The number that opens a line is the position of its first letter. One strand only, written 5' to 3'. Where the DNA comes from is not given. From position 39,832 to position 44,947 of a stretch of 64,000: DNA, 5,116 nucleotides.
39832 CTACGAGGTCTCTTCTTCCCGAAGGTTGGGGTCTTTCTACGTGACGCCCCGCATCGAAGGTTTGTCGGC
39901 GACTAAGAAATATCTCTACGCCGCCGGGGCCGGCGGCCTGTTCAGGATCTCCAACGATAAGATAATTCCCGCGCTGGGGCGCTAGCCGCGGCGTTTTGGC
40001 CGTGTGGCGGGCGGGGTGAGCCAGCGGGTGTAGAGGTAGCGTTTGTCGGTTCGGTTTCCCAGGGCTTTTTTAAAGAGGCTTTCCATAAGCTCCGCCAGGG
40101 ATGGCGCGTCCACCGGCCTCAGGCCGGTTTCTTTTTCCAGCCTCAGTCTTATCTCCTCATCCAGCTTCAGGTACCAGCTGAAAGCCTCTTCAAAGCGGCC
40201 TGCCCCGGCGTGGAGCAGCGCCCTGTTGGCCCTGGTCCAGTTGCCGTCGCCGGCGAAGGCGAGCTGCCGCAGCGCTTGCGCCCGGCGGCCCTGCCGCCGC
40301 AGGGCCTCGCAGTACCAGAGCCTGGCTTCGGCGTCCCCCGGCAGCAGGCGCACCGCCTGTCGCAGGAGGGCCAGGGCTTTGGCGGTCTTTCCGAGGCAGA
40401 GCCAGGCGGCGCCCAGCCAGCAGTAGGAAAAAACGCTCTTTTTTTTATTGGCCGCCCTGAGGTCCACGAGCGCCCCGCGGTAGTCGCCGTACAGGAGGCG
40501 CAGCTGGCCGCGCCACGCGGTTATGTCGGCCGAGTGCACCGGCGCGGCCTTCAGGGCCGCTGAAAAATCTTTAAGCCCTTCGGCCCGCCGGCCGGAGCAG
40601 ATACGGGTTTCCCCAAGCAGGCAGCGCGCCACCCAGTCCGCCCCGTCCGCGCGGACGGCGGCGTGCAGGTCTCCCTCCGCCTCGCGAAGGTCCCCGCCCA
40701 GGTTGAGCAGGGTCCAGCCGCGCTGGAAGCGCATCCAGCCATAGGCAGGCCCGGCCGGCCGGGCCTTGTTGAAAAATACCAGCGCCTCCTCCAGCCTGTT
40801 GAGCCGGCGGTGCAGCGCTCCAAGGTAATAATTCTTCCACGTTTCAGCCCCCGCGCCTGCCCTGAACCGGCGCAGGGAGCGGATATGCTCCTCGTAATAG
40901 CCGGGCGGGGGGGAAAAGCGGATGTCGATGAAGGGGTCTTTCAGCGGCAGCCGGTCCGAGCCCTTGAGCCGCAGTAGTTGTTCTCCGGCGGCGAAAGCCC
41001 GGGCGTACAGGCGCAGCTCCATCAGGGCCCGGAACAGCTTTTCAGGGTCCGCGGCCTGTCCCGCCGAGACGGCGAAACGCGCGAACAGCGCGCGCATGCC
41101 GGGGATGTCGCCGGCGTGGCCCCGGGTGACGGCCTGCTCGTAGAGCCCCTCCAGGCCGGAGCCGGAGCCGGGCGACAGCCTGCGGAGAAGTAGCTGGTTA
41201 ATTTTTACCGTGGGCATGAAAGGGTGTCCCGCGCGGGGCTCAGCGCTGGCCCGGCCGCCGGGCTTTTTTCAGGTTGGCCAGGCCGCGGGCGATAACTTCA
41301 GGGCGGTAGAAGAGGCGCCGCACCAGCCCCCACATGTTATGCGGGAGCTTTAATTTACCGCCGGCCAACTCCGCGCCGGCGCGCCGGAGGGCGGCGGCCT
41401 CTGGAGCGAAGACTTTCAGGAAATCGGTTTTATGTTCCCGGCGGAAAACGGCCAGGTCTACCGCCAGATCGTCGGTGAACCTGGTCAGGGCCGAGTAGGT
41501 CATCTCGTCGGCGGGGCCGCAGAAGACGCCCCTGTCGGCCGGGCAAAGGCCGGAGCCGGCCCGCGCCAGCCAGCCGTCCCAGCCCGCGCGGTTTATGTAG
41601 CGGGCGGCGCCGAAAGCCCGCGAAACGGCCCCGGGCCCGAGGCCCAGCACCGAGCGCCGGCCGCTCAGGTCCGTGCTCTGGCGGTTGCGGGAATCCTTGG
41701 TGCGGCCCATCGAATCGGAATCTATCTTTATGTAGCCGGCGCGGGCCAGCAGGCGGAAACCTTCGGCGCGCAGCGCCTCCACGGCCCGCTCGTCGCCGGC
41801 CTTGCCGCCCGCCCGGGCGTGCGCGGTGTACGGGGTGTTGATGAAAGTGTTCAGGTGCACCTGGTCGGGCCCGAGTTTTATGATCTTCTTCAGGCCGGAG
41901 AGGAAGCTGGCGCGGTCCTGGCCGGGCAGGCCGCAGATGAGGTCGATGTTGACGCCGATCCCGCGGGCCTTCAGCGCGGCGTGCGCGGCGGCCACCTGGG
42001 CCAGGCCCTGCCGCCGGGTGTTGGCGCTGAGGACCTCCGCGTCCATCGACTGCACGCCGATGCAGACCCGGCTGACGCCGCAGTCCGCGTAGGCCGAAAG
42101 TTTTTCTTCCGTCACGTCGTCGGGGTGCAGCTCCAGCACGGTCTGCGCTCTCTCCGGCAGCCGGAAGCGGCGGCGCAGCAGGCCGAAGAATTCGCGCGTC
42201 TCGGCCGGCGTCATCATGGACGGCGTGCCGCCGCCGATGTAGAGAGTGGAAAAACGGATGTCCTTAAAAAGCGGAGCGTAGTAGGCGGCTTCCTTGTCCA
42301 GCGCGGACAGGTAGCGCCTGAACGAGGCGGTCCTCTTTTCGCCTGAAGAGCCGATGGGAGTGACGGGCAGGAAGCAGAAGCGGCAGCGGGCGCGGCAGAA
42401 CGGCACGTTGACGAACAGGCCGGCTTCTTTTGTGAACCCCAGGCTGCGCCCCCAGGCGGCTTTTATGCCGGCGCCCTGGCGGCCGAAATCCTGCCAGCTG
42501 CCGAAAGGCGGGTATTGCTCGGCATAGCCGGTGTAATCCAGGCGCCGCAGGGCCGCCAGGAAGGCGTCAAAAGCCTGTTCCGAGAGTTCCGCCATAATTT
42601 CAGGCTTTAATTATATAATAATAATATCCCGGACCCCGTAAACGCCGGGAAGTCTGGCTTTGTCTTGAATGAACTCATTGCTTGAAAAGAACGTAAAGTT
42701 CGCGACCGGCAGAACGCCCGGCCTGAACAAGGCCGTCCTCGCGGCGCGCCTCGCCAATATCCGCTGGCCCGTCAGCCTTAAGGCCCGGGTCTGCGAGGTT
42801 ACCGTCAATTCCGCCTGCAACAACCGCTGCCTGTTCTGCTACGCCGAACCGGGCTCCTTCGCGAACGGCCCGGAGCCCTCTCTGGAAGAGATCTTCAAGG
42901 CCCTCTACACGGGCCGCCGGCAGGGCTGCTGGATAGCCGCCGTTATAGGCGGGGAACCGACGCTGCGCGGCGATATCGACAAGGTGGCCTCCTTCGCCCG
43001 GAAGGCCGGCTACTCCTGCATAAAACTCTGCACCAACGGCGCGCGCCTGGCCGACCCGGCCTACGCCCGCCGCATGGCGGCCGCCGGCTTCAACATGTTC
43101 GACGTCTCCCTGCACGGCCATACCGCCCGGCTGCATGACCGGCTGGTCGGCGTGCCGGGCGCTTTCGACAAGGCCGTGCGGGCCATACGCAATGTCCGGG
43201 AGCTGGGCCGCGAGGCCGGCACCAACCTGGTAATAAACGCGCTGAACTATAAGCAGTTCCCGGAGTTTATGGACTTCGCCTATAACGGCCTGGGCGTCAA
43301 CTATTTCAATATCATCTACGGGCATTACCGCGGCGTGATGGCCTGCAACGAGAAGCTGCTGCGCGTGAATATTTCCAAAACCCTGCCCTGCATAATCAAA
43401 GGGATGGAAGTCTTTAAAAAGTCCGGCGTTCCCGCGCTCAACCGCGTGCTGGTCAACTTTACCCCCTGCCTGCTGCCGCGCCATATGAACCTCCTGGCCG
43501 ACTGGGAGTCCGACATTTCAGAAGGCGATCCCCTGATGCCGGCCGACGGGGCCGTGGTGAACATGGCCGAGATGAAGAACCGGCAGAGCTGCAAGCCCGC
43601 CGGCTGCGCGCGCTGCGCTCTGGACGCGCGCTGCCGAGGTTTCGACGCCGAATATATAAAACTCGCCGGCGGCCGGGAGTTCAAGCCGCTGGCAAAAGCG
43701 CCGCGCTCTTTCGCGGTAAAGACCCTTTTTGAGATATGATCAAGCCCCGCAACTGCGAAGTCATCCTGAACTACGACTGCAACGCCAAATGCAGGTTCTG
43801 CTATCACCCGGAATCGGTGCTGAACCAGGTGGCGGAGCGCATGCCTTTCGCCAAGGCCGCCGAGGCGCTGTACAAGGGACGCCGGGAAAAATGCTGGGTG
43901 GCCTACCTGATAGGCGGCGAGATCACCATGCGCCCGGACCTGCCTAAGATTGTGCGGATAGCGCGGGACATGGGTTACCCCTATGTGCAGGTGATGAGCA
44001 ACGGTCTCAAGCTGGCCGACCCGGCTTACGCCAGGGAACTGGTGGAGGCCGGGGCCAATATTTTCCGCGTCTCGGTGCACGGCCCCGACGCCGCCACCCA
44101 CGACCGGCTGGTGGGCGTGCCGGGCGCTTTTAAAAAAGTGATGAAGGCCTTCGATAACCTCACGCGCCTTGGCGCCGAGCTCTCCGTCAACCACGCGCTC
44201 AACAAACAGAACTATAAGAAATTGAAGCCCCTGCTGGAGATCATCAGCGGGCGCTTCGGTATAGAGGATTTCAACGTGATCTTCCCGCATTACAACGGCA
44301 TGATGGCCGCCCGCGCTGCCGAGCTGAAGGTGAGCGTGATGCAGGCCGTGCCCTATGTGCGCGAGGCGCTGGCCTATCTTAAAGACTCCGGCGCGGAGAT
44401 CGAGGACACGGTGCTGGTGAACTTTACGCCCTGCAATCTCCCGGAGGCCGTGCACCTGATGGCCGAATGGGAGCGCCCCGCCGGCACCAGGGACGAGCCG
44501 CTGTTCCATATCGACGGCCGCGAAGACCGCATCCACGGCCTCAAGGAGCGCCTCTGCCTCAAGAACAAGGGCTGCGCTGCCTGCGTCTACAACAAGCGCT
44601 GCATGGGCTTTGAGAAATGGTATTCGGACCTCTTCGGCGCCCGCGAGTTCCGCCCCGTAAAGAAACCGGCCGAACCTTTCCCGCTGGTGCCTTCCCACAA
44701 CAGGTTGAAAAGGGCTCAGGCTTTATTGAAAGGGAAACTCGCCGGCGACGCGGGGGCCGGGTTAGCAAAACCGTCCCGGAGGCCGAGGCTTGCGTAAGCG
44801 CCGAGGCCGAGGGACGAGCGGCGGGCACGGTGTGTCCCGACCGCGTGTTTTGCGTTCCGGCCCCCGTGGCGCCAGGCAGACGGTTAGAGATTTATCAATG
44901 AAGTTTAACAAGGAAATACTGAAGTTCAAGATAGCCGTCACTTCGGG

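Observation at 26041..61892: Giant radical-SAM super-locus (17 rSAM genes in ~33 kb) built around a single His-Xaa-Ser repeat precursor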

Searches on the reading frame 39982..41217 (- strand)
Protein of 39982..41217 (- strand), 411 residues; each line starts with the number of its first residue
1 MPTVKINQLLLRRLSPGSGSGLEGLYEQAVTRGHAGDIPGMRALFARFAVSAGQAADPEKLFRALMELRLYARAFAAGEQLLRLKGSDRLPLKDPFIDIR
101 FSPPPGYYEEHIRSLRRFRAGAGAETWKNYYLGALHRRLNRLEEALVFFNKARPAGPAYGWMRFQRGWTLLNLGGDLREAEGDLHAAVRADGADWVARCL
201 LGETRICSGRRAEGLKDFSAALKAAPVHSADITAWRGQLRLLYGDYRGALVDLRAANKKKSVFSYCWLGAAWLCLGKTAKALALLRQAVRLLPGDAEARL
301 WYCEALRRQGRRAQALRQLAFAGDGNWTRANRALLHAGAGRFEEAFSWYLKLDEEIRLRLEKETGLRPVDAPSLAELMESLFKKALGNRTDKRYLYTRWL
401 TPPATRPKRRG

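Call 6: search_protein_families(library=ncbifam, proteins=[window:39982-41217:-], max_evalue=0.01)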
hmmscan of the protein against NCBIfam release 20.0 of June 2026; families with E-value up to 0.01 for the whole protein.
window:39982-41217:- (411 aa): 5 families
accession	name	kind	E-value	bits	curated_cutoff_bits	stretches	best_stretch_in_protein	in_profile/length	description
TIGR02917.1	PEP_TPR_lipo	equivalog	3.5e-11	41.8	312.2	2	129-257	298-424/899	XrtA/PEP-CTERM system TPR-repeat protein PrsT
NF008520.0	PRK11447.1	equivalog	2.8e-06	25.4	858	1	269-324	276-331/1157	cellulose synthase complex outer membrane protein BcsC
TIGR00990.1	3a0801s09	subfamily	7.9e-06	24.8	757.25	1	175-320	345-491/615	mitochondrial import receptor subunit TOM70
NF040959.1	MamA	equivalog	0.00062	19.3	200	1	179-296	55-173/204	magnetosome protein MamA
NF047558.1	TPR_END_plus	domain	0.009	15.9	32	0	268-295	5-32/56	TPR end-of-group domain-containing protein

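Call 9: search_protein_families(library=pfam, proteins=[window:39982-41217:-], max_evalue=0.01)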
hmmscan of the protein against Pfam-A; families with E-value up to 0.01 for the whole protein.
window:39982-41217:- (411 aa): 14 families
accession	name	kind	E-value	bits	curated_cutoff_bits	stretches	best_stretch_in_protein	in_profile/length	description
PF00515.34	TPR_1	-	6.3e-11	42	27.8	0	130-152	5-27/34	Tetratricopeptide repeat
PF07719.23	TPR_2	-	1.5e-09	37.6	27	1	264-295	3-34/34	Tetratricopeptide repeat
PF14559.12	TPR_19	-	2.1e-06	28.4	25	1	276-319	5-48/68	Tetratricopeptide repeat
PF13432.12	TPR_16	-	4.2e-06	27.5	32.7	1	275-319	10-53/65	Tetratricopeptide repeat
PF07721.20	TPR_4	-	1.7e-05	25.5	27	0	327-345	2-20/26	Tetratricopeptide repeat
PF13429.12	TPR_15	-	2.8e-05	24.1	26.2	1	190-317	144-269/280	Tetratricopeptide repeat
PF13424.12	TPR_12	-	3.5e-05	24.4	30.1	0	130-189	7-66/77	Tetratricopeptide repeat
PF13428.12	TPR_14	-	0.00046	21.1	23.5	1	274-304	13-43/44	Tetratricopeptide repeat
PF23914.1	TPR_CcmH_CycH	-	0.0027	18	42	0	266-314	54-102/158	Cytochrome c-type biogenesis protein H TPR domain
PF23300.3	HEAT_Nup120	-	0.0031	17.8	29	0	303-379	3-77/170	Nucleoporin Nup120, HEAT repeats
PF13414.12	TPR_11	-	0.0044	17.1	26.8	0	275-304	7-36/42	TPR repeat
PF03704.23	BTAD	-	0.0068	17.2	22.1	1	233-318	34-118/146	Bacterial transcriptional activator domain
PF13181.12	TPR_8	-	0.0074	16.8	25.7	0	132-152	7-27/34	Tetratricopeptide repeat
PF13431.12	TPR_17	-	0.0079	16.8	24.4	0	284-315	1-32/34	Tetratricopeptide repeat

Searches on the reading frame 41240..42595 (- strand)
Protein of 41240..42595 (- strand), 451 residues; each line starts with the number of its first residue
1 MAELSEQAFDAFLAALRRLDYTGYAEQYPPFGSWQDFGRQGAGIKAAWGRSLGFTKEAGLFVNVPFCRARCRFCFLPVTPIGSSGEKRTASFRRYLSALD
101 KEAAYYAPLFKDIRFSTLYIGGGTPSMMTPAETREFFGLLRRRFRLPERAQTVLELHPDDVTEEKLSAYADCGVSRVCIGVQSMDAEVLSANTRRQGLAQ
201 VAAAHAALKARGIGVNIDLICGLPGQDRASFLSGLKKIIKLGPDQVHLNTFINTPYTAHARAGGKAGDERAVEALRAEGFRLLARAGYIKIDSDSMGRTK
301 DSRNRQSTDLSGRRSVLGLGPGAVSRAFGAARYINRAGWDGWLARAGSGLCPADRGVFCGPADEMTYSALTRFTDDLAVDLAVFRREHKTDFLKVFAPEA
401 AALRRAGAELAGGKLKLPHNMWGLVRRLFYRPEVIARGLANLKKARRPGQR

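Call 6: search_protein_families(library=ncbifam, proteins=[window:41240-42595:-], max_evalue=0.01)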
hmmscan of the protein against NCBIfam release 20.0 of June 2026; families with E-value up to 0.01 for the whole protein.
window:41240-42595:- (451 aa): 29 families (the best 25 are shown)
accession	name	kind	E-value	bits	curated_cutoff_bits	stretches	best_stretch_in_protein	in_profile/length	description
NF006067.1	PRK08208.1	equivalog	2.7e-45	155.1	380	1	21-325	2-299/427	STM4012 family radical SAM protein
TIGR03994.1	rSAM_HemZ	equivalog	4.1e-37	128.3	321.4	1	53-250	80-275/401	coproporphyrinogen dehydrogenase HemZ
TIGR00538.1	hemN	equivalog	7.7e-35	120.6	324.95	1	59-259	51-248/454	oxygen-independent coproporphyrinogen III oxidase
TIGR04107.1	rSAM_HutW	equivalog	6e-32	111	400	1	57-337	39-320/419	heme anaerobic degradation radical SAM methyltransferase ChuW/HutW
TIGR00539.1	hemN_rel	equivalog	1e-24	87.3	205.4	1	60-294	3-232/361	radical SAM family heme chaperone HemW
NF006064.0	PRK08207.2-2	equivalog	1.3e-23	83.7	504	1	56-248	143-335/465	coproporphyrinogen III oxidase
NF006061.0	PRK08207.1-4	equivalog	3.8e-21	75.4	702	1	55-250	171-367/501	coproporphyrinogen III oxidase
NF006385.0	PRK08629.1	equivalog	1e-20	74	355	1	57-408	52-388/439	coproporphyrinogen III oxidase family protein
NF006060.0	PRK08207.1-3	equivalog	3e-19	69.2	653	1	57-247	149-340/477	coproporphyrinogen III oxidase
NF005133.0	PRK06582.1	equivalog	2e-18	66.6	597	1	58-251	12-199/390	coproporphyrinogen III oxidase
NF006066.0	PRK08207.2-5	equivalog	1.2e-17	63.8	1117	1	57-251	190-384/518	coproporphyrinogen III oxidase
NF006062.0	PRK08207.1-5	equivalog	1.1e-16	60.7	1007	1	60-248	151-340/476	coproporphyrinogen III oxidase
NF006059.0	PRK08207.1-1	equivalog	1.6e-16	60.1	1012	1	56-251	170-366/496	coproporphyrinogen III oxidase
NF006063.0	PRK08207.2-1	equivalog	1.4e-15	56.9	1074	1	59-251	194-386/518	coproporphyrinogen III oxidase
NF004567.0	PRK05904.1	equivalog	2.1e-11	43.7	355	1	59-229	8-170/353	coproporphyrinogen III oxidase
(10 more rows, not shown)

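Call 51: search_protein_families(library=pfam, proteins=[window:41240-42595:-], max_evalue=0.001)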
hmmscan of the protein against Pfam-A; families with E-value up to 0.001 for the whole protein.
window:41240-42595:- (451 aa): 1 family
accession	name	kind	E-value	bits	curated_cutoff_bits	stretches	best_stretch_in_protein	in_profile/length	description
PF04055.27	Radical_SAM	-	3.4e-19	70.1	29.5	1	65-230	5-158/166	Radical SAM superfamily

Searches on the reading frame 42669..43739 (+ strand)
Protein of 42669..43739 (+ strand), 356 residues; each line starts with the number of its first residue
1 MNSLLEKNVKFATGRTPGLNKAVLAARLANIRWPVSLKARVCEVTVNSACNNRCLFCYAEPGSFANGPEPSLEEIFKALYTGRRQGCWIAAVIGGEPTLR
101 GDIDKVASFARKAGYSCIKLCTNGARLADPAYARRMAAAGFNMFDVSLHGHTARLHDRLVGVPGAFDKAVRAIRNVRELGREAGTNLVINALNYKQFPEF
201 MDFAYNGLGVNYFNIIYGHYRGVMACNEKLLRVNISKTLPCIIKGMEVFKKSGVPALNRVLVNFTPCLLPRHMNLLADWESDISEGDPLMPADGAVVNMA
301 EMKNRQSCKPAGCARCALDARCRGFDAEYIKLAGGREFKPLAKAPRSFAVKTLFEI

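Call 6: search_protein_families(library=ncbifam, proteins=[window:42669-43739:+], max_evalue=0.01)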
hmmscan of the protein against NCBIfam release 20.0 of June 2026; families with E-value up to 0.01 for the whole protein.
window:42669-43739:+ (356 aa): 43 families (the best 25 are shown)
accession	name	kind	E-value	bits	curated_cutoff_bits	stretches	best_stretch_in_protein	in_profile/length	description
NF038332.1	rSAM_rare_HxsC4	exception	6.1e-31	107.8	500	1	38-340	12-334/335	radical SAM protein HxsC4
TIGR03977.1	rSAM_pair_HxsC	equivalog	3.1e-27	95.2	267.9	1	38-275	23-259/292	His-Xaa-Ser system radical SAM maturase HxsC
TIGR02668.1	moaA_archaeal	equivalog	3e-21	75.7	325.25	1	44-209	14-178/303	GTP 3',8-cyclase MoaA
TIGR04545.1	rSAM_ahbD_hemeb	equivalog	3.1e-21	76.2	500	1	46-215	6-172/339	heme b synthase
TIGR04546.1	rSAM_ahbC_deAc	equivalog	5.7e-21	74.7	650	1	44-255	43-252/390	12,18-didecarboxysiroheme deacetylase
TIGR04051.1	rSAM_NirJ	equivalog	3.2e-20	72.4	515.45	1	49-222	11-180/354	heme d1 biosynthesis radical SAM protein NirJ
TIGR04347.1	pseudo_SAM_Halo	equivalog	8.3e-20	71.4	525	1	45-222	43-216/390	TIGR04347 family pseudo-SAM/SPASM protein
TIGR04303.1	GeoRSP_rSAM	equivalog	9e-20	71.5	400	1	44-214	9-173/325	GeoRSP system radical SAM/SPASM protein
NF045646.2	rSAM_Se_TrsS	equivalog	1.1e-19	70.3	490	1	44-204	90-251/441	radical SAM (seleno)protein TrsS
NF045574.1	sacti_mat_StsB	exception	6e-19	68.2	625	1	46-218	102-269/466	StsB family radical SAM/SPASM domain sactipeptide maturase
TIGR04054.1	rSAM_NirJ1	equivalog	6.6e-18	64.5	650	1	43-245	39-239/387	putative heme d1 biosynthesis radical SAM protein NirJ1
NF045702.1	rSAM_GDGT_ether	equivalog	6.8e-18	64.5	450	1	42-209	88-258/486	tetraether lipid synthase Tes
NF001199.0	PRK00164.2-1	equivalog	1.9e-17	63.4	231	1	44-206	16-177/308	GTP 3',8-cyclase MoaA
TIGR04055.1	rSAM_NirJ2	equivalog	4.5e-17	62.6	500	1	48-212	8-169/326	putative heme d1 biosynthesis radical SAM protein NirJ2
TIGR03913.1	rad_SAM_trio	equivalog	4e-16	58.5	591.75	1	41-225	22-199/477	GDL motif peptide-associated radical SAM/SPASM maturase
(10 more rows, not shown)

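Call 51: search_protein_families(library=pfam, proteins=[window:42669-43739:+], max_evalue=0.001)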
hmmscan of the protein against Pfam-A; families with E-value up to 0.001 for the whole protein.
window:42669-43739:+ (356 aa): 1 family
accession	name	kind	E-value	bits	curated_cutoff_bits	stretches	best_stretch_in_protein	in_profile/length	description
PF04055.27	Radical_SAM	-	3.9e-22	79.6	29.5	1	47-204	4-166/166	Radical SAM superfamily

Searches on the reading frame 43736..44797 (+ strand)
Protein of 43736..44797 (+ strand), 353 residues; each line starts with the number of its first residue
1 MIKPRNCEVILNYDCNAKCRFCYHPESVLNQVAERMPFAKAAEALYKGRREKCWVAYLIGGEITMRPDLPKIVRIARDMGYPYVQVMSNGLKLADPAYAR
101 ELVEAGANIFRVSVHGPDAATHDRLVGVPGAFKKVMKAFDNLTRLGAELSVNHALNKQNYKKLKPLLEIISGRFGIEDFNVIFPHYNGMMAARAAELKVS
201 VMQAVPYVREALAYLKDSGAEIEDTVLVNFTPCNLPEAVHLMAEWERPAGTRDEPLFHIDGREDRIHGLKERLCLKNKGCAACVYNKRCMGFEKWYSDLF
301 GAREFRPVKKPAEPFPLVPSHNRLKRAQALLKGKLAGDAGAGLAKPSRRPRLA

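Call 6: search_protein_families(library=ncbifam, proteins=[window:43736-44797:+], max_evalue=0.01)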
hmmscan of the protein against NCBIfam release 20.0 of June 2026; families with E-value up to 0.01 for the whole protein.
window:43736-44797:+ (353 aa): 44 families (the best 25 are shown)
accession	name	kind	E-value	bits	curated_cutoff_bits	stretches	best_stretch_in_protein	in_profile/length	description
NF038332.1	rSAM_rare_HxsC4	exception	3.8e-25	88.8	500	1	13-308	22-335/335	radical SAM protein HxsC4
TIGR03977.1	rSAM_pair_HxsC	equivalog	9.6e-23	80.5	267.9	1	9-243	29-261/292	His-Xaa-Ser system radical SAM maturase HxsC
TIGR04545.1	rSAM_ahbD_hemeb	equivalog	1.1e-18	67.8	500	1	13-207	8-194/339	heme b synthase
NF045646.2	rSAM_Se_TrsS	equivalog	1.5e-17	63.3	490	1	6-145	85-225/441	radical SAM (seleno)protein TrsS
TIGR04051.1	rSAM_NirJ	equivalog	2e-17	63.2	515.45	1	14-193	11-185/354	heme d1 biosynthesis radical SAM protein NirJ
TIGR04546.1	rSAM_ahbC_deAc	equivalog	4.4e-16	58.7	650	1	14-171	48-201/390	12,18-didecarboxysiroheme deacetylase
TIGR04303.1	GeoRSP_rSAM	equivalog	1.6e-15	57.5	400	1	9-214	9-207/325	GeoRSP system radical SAM/SPASM protein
TIGR04053.2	TIGR04053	equivalog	1.8e-15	57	395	1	15-183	18-185/366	TIGR04053 family radical SAM/SPASM domain-containing protein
TIGR04251.1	SCM_rSAM_ScmF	equivalog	8.7e-15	54.9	400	1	11-196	10-196/353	SynChlorMet cassette radical SAM/SPASM protein ScmF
TIGR02668.1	moaA_archaeal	equivalog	1.4e-14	53.8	325.25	1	9-190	14-192/303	GTP 3',8-cyclase MoaA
NF045702.1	rSAM_GDGT_ether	equivalog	5.7e-14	51.6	450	1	11-138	92-222/486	tetraether lipid synthase Tes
TIGR02109.1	PQQ_syn_pqqE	equivalog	6.1e-14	51.7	381.35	1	10-189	12-187/358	pyrroloquinoline quinone biosynthesis protein PqqE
TIGR04054.1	rSAM_NirJ1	equivalog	1.2e-13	50.5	650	1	14-171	45-198/387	putative heme d1 biosynthesis radical SAM protein NirJ1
TIGR04347.1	pseudo_SAM_Halo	equivalog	1.8e-13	50.5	525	1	14-230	47-260/390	TIGR04347 family pseudo-SAM/SPASM protein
TIGR04250.1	SCM_rSAM_ScmE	equivalog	6.8e-13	48.2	400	1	4-204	2-199/358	SynChlorMet cassette radical SAM/SPASM protein ScmE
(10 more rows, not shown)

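Call 51: search_protein_families(library=pfam, proteins=[window:43736-44797:+], max_evalue=0.001)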
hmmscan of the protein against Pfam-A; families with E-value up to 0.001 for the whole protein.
window:43736-44797:+ (353 aa): 1 family
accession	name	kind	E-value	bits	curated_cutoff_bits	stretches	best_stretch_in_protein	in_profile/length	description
PF04055.27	Radical_SAM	-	6.7e-18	65.8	29.5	1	12-167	4-163/166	Radical SAM superfamily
